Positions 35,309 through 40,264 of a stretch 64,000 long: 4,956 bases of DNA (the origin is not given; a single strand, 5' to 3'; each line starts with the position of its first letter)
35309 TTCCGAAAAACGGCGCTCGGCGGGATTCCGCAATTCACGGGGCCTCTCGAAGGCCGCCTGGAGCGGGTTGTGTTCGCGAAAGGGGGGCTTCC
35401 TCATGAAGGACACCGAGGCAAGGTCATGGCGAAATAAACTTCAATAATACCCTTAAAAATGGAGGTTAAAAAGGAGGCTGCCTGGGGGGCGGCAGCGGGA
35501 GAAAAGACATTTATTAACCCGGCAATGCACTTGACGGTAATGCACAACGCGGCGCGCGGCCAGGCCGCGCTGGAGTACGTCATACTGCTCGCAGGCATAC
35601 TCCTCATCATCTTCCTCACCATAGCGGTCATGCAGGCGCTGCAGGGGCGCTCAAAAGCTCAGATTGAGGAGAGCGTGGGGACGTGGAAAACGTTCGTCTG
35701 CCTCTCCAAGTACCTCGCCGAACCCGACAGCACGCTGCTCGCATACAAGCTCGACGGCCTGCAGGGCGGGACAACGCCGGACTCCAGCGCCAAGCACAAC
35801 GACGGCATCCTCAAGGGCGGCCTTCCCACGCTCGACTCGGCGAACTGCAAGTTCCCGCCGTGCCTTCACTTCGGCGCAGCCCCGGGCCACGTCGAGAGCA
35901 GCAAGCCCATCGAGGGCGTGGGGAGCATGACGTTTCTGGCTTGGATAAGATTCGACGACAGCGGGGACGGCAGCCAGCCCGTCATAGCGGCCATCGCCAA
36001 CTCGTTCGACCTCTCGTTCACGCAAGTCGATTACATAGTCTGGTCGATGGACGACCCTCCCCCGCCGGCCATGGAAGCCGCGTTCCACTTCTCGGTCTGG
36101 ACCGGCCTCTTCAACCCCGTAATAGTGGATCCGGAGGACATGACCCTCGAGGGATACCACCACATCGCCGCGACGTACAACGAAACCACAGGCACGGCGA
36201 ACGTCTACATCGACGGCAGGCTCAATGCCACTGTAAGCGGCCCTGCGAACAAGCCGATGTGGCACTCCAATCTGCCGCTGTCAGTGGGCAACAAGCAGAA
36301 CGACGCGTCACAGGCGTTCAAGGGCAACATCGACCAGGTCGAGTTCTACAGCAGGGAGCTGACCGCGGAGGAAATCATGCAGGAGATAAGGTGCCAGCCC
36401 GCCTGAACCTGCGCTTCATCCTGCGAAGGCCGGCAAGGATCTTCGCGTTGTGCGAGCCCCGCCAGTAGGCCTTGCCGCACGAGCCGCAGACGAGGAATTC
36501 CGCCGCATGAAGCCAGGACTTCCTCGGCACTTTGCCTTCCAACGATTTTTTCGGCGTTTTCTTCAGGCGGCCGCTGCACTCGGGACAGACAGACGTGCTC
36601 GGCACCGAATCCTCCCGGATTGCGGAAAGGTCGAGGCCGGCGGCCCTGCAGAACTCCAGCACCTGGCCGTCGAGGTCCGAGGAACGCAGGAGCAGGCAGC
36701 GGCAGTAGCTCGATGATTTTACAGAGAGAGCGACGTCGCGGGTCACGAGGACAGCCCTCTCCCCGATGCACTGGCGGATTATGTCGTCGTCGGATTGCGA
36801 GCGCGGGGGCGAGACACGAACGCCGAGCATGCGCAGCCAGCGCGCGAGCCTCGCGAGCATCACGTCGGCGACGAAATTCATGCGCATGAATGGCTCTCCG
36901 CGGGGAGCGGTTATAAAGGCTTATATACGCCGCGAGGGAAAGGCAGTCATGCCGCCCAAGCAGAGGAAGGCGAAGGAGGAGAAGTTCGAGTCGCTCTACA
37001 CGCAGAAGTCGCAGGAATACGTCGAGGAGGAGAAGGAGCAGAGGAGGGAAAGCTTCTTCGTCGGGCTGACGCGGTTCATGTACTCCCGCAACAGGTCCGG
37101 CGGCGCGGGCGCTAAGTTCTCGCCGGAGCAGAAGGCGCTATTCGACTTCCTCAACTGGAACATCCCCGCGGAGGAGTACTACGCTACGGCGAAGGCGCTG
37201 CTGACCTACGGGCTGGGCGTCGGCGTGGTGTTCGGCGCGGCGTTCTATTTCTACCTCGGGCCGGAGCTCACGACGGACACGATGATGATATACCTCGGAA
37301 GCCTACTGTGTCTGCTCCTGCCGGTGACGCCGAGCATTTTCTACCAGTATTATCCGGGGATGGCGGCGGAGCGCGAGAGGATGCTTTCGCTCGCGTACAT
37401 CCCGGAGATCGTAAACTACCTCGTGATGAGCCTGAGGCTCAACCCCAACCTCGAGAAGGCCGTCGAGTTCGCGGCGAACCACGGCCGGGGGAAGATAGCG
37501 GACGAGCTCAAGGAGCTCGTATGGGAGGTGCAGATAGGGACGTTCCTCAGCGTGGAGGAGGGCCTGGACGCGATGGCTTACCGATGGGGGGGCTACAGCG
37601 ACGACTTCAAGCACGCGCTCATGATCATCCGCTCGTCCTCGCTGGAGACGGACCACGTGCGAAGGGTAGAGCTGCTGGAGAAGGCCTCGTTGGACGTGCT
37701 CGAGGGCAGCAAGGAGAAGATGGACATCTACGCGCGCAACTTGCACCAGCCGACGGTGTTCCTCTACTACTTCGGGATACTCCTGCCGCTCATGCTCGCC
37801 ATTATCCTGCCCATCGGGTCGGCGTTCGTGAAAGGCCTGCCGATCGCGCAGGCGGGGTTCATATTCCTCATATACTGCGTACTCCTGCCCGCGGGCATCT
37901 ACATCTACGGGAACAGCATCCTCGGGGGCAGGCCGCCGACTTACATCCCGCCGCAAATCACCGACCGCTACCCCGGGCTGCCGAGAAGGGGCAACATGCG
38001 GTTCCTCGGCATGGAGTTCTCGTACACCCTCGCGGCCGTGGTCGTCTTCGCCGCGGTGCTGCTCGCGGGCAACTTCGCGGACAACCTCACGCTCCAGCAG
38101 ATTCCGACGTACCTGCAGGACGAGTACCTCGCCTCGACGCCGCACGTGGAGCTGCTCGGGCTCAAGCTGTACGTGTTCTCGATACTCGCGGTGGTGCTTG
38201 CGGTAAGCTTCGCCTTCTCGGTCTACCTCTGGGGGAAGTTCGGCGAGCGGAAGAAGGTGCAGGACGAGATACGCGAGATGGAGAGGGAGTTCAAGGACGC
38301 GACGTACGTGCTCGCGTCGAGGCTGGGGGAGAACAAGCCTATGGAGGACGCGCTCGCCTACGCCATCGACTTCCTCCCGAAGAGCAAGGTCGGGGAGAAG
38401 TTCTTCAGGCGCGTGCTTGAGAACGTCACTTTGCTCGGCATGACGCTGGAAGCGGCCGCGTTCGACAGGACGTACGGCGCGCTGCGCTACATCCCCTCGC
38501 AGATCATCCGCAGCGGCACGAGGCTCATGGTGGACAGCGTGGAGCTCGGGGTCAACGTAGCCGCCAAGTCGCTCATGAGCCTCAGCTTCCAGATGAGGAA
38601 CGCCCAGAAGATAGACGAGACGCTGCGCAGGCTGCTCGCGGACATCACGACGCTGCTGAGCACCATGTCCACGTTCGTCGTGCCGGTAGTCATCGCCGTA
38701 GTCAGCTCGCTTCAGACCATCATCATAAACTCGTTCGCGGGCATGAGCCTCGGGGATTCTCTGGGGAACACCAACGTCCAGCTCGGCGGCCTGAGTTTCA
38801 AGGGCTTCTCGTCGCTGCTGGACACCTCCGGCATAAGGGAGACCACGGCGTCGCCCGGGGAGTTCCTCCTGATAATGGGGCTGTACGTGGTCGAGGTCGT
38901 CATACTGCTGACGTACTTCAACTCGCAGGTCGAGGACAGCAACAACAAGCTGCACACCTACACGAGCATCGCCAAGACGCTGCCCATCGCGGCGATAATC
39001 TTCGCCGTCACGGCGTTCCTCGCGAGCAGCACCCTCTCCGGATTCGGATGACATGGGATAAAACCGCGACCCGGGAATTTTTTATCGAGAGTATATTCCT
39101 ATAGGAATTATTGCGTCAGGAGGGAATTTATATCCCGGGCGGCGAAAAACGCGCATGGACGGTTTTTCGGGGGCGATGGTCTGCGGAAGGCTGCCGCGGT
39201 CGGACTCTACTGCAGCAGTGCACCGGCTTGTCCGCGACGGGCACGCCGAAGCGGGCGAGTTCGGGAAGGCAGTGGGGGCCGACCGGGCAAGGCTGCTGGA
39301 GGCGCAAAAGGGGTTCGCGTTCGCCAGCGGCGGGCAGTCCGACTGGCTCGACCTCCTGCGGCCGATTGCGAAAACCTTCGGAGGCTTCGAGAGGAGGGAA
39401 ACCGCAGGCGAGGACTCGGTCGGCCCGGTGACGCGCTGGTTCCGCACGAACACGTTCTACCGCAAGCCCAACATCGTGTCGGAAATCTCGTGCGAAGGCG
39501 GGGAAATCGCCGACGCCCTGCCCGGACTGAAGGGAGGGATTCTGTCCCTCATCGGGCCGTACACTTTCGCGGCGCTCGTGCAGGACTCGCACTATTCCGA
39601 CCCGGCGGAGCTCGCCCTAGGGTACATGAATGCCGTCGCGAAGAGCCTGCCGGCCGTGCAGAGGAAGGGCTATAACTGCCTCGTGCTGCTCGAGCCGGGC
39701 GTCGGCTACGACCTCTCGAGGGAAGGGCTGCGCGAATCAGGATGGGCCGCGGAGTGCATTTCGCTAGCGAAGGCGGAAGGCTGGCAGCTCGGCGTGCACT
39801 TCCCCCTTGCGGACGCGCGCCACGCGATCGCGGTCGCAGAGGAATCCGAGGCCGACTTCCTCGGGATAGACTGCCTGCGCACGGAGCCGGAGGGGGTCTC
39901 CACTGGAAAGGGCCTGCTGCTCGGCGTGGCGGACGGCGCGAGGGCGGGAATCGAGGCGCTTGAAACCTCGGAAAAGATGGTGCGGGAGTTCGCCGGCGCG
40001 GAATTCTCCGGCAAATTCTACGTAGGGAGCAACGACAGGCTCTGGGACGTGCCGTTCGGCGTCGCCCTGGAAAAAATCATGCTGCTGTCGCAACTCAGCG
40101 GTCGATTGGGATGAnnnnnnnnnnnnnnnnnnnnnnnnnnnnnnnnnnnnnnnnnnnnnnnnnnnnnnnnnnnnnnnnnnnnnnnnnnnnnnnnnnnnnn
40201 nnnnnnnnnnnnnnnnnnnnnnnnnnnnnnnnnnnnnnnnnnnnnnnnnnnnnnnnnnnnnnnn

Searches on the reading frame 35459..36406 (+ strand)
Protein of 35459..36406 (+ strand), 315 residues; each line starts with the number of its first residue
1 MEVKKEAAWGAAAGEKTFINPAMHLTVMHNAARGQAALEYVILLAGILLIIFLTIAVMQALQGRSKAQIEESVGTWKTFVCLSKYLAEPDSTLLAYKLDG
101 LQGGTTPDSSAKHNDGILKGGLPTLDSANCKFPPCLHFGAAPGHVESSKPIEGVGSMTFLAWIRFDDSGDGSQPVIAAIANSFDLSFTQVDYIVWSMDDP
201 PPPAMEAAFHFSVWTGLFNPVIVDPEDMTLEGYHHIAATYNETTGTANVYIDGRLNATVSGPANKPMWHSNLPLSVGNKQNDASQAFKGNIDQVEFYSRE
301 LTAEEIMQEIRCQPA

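Call 8: search_protein_families(library=pfam, proteins=[window:35459-36406:+], max_evalue=0.1)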
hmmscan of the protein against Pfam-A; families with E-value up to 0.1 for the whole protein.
window:35459-36406:+ (315 aa): 4 families
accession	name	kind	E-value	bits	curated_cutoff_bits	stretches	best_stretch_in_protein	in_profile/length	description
PF13385.13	Laminin_G_3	-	8.1e-21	75.2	27.6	1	154-306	16-150/151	Concanavalin A-like lectin/glucanases superfamily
PF04021.17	Class_IIIsignal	-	0.00013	22.3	23.7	1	33-58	2-27/27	Class III signal peptide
PF00354.24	Pentaxin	-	0.0049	17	25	1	231-310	83-167/194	Pentaxin family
PF13400.11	Tad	-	0.019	15.7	22.3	1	34-68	1-34/47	Putative Flp pilus-assembly TadE/G-like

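Call 62: search_protein_families(library=ncbifam, proteins=[window:35459-36406:+], max_evalue=0.01)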
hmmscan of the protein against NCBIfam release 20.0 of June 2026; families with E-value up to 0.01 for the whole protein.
window:35459-36406:+ (315 aa): 1 family
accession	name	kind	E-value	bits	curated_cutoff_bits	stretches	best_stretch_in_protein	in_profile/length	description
NF052521.1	TafC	equivalog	6.9e-05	22.1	410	1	233-307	284-357/373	TafC family fimbrial protein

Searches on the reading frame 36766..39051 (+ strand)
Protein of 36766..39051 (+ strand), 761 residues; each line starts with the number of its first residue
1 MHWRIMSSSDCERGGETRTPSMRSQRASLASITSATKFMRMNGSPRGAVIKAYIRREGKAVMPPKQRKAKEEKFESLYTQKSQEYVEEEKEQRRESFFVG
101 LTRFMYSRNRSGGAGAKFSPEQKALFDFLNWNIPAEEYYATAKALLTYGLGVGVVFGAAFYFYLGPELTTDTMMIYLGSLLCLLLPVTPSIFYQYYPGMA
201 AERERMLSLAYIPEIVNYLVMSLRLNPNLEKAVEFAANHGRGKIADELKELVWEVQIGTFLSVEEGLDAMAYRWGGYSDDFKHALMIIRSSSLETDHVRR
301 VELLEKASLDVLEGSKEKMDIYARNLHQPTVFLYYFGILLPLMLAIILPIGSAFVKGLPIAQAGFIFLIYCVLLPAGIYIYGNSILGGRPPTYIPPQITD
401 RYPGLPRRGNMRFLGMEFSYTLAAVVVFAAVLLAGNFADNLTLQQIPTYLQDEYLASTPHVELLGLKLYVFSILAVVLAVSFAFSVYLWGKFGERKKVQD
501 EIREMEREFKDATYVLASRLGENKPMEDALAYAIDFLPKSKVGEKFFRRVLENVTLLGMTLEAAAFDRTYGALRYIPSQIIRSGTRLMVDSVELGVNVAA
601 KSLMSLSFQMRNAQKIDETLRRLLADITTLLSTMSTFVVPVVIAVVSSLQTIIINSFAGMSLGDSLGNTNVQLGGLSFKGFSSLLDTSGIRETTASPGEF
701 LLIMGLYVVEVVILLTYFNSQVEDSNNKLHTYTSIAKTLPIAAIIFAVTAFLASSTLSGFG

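Call 8: search_protein_families(library=pfam, proteins=[window:36766-39051:+], max_evalue=0.1)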
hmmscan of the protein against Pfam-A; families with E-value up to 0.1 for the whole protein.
window:36766-39051:+ (761 aa): 3 families
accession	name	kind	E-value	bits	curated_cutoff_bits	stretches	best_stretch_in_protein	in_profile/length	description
PF00482.28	T2SSF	-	3.2e-05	24.3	25.2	1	217-349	3-125/125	Type II secretion system (T2SS), protein F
PF10192.15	GPR180-TMEM145_TM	-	0.028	14.4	23.7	1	699-754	104-159/224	GPR180/TMEM145, transmembrane domain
PF12644.12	DUF3782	-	0.091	13.4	24.4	0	260-301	24-65/78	Protein of unknown function (DUF3782)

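Call 62: search_protein_families(library=ncbifam, proteins=[window:36766-39051:+], max_evalue=0.01)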
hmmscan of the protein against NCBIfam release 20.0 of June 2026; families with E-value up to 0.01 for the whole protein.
window:36766-39051:+ (761 aa): 0 families

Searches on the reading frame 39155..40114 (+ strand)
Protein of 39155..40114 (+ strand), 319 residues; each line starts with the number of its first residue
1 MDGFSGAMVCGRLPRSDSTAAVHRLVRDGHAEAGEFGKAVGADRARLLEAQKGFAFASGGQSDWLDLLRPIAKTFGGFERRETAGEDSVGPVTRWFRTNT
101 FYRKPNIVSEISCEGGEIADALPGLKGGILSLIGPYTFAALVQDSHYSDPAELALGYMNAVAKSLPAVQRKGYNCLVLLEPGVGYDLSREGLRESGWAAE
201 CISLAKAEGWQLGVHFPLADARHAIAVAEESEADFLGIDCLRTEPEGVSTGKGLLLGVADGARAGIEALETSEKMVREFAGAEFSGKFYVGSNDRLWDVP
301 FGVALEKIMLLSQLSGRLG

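Call 85: search_protein_families(library=pfam, proteins=[window:39155-40114:+], max_evalue=0.01)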
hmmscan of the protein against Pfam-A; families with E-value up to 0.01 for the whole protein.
window:39155-40114:+ (319 aa): 1 family
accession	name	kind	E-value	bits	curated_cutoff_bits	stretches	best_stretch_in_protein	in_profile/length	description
PF08267.18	Meth_synt_1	-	0.0007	19.6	27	1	92-264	108-293/313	Cobalamin-independent synthase, N-terminal domain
